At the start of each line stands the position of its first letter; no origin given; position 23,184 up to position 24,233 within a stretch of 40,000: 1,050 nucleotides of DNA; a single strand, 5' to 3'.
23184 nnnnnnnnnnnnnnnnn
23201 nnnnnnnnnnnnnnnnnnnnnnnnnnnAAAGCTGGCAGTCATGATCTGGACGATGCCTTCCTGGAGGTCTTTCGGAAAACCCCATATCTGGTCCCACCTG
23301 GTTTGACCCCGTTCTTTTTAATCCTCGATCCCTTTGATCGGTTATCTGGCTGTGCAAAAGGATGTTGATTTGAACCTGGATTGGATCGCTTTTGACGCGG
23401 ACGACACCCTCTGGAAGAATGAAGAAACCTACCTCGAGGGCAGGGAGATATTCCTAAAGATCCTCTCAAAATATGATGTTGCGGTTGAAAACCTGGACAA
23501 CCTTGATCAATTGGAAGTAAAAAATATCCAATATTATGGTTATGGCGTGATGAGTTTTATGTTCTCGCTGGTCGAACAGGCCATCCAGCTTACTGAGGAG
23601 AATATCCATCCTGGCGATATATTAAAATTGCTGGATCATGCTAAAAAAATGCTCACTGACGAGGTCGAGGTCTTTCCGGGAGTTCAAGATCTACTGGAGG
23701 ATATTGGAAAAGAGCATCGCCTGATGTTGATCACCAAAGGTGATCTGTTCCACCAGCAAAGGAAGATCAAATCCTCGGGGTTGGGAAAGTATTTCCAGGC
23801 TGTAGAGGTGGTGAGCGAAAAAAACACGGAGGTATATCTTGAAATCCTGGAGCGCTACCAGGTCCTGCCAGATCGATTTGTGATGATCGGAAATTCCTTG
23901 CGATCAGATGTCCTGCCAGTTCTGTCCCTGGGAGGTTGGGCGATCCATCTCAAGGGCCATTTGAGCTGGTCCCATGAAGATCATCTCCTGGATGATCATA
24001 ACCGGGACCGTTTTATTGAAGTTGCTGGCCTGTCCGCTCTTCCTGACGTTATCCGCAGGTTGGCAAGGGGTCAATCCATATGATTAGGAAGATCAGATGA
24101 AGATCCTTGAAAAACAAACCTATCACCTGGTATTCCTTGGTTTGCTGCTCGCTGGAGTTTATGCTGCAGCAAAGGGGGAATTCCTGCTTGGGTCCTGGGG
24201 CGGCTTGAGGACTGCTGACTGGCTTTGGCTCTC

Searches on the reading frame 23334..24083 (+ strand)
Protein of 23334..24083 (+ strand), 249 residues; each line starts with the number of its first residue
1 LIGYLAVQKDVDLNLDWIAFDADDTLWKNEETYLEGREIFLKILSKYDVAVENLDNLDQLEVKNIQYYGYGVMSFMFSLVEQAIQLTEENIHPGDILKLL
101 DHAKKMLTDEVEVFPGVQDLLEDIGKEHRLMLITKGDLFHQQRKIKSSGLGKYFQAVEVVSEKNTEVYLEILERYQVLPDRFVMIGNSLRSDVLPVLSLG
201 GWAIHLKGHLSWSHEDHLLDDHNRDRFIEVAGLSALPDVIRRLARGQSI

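Call 39: search_protein_families(library=pfam, proteins=[window:23334-24083:+], max_evalue=0.001)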
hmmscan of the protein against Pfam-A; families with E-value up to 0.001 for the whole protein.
window:23334-24083:+ (249 aa): 2 families
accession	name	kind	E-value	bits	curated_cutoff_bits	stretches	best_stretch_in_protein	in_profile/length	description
PF00702.32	Hydrolase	-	2.3e-12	48.1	26.4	1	16-193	2-184/191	haloacid dehalogenase-like hydrolase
PF13419.12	HAD_2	-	3.9e-10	40.6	23.8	1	18-189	1-162/178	Haloacid dehalogenase-like hydrolase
